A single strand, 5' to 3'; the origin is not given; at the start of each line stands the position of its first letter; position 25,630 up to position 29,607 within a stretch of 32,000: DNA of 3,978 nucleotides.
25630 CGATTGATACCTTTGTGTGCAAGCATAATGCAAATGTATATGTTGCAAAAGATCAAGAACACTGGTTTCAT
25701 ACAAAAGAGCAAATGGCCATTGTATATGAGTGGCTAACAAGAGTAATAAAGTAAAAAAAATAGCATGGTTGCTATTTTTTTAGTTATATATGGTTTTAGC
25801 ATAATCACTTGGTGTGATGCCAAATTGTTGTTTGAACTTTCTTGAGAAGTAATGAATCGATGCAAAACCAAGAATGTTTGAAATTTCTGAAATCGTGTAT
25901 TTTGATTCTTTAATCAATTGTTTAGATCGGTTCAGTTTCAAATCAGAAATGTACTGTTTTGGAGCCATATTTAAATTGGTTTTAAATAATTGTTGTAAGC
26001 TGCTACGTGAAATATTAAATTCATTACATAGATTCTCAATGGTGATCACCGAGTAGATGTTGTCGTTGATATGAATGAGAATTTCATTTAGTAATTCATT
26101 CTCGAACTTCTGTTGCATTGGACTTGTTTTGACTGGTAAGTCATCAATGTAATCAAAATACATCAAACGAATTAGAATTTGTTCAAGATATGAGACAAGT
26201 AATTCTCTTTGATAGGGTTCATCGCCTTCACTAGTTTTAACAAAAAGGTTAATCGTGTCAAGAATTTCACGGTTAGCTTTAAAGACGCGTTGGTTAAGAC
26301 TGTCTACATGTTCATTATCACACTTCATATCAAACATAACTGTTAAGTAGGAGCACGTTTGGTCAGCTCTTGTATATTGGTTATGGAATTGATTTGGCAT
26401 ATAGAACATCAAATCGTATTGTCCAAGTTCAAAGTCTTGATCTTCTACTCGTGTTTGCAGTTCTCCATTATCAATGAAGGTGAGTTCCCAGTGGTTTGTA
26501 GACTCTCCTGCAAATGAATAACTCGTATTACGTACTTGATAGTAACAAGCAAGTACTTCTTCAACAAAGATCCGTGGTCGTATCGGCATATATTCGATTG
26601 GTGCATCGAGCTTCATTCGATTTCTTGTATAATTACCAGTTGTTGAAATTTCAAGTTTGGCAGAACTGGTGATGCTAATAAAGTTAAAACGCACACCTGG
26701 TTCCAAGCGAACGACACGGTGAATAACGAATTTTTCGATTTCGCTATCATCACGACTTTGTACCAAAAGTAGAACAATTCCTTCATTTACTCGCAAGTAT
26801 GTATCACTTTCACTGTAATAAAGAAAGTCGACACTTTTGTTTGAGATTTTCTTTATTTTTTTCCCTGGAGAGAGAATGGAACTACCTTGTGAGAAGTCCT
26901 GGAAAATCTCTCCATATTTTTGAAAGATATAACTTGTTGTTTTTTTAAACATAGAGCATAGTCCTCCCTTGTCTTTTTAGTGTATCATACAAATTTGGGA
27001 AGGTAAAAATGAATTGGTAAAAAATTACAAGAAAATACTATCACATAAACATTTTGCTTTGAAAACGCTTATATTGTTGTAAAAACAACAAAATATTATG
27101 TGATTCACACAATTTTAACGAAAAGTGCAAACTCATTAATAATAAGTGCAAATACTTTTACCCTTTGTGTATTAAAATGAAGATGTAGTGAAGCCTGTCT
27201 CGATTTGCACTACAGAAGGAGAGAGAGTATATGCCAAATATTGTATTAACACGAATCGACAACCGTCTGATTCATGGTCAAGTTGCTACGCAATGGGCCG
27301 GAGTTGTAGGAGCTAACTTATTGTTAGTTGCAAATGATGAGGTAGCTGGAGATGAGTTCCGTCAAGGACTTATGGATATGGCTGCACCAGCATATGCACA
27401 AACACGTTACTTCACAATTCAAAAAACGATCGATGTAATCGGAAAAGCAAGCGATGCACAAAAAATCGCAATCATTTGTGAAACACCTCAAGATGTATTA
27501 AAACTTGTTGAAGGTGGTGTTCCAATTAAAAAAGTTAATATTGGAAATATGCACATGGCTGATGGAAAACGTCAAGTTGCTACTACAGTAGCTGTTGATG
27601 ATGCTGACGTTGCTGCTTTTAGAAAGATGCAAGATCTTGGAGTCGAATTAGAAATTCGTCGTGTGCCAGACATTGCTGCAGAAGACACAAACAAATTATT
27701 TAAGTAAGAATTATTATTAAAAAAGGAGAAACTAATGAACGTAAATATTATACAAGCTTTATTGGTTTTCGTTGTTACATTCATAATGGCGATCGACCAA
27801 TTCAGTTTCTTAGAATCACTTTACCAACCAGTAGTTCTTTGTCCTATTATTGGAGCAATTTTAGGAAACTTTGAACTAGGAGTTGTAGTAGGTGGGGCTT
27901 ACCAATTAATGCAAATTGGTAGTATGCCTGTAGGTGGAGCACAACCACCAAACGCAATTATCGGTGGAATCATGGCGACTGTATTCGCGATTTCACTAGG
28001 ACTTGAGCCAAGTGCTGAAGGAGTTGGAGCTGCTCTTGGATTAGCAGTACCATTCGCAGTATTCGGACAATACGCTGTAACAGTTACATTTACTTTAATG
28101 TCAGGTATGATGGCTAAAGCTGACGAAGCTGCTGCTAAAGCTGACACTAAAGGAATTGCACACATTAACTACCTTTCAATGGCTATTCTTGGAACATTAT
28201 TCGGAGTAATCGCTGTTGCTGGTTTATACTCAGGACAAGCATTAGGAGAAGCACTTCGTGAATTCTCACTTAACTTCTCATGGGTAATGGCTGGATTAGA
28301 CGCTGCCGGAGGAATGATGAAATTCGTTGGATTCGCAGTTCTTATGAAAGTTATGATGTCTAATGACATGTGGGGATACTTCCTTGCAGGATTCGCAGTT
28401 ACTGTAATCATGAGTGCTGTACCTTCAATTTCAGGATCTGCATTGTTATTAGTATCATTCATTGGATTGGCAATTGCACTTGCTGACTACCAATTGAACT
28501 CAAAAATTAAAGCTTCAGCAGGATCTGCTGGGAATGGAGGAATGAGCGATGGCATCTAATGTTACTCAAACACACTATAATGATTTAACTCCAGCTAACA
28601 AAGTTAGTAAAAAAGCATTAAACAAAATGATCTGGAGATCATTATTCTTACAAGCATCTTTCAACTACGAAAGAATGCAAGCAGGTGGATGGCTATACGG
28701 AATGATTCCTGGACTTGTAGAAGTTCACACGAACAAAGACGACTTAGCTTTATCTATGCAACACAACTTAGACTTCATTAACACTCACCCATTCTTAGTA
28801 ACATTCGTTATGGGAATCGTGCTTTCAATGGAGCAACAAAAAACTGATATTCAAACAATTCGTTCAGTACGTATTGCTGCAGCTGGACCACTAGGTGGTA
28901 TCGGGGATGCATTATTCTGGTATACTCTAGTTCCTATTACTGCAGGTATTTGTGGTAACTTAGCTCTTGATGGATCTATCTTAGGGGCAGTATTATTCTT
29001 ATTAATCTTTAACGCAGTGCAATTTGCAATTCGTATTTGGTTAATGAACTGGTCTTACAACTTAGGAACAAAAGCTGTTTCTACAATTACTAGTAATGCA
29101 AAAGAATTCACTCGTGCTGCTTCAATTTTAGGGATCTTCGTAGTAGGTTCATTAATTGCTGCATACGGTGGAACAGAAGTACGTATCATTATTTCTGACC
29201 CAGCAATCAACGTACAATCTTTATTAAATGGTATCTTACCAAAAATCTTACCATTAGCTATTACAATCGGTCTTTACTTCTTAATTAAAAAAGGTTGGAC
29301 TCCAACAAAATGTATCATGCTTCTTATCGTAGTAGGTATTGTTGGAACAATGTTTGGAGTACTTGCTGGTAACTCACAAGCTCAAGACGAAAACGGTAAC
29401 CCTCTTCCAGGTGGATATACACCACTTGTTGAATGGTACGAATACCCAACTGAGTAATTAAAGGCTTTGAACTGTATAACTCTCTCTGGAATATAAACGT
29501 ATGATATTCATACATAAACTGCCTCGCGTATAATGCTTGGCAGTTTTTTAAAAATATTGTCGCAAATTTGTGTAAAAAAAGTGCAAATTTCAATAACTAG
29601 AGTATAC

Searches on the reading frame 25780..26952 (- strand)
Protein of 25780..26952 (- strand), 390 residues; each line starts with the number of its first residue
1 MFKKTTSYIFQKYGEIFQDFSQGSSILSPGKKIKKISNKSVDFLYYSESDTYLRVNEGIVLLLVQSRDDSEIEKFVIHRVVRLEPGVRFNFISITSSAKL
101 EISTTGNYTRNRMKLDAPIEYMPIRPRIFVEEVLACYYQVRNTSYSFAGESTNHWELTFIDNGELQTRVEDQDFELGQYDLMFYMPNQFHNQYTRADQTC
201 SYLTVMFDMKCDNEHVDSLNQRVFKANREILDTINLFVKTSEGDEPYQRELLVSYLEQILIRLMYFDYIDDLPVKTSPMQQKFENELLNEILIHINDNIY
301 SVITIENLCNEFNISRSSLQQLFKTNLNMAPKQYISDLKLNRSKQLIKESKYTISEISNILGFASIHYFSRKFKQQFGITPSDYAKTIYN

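Call 8: search_protein_families(library=pfam, proteins=[window:25780-26952:-], max_evalue=0.0001)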
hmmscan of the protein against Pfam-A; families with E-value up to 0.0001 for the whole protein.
window:25780-26952:- (390 aa): 2 families
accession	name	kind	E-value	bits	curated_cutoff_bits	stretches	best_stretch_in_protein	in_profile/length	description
PF12833.13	HTH_18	-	3.1e-21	75.9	33.6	1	308-386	1-79/80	Helix-turn-helix domain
PF00165.29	HTH_AraC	-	8.6e-19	67.6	26.6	2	350-384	7-40/42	Bacterial regulatory helix-turn-helix proteins, AraC family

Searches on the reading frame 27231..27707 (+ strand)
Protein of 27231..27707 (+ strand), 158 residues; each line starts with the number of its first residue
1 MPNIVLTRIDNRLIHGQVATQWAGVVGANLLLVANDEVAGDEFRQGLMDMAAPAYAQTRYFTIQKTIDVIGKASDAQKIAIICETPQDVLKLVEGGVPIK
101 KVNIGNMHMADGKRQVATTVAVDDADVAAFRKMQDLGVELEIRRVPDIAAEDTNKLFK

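Call 8: search_protein_families(library=pfam, proteins=[window:27231-27707:+], max_evalue=0.0001)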
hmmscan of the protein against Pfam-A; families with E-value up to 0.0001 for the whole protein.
window:27231-27707:+ (158 aa): 1 family
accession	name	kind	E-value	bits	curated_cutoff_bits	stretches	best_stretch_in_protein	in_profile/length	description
PF03830.20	PTSIIB_sorb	-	1.6e-51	174.9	27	1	4-147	1-145/148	PTS system sorbose subfamily IIB component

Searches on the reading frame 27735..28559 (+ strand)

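Call 8: search_protein_families(library=pfam, proteins=[window:27735-28559:+], max_evalue=0.0001)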
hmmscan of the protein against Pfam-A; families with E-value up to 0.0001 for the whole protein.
window:27735-28559:+ (274 aa): 1 family
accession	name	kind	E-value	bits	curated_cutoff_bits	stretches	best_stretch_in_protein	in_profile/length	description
PF03609.19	EII-Sor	-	2.4e-58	197.8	26.3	1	5-249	1-232/233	PTS system sorbose-specific iic component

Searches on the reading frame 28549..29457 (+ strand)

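Call 8: search_protein_families(library=pfam, proteins=[window:28549-29457:+], max_evalue=0.0001)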
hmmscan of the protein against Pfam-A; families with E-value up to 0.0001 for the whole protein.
window:28549-29457:+ (302 aa): 1 family
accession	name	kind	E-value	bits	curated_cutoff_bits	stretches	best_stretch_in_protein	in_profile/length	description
PF03613.19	EIID-AGA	-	2.7e-88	296.1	25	1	18-272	1-265/265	PTS system mannose/fructose/sorbose family IID component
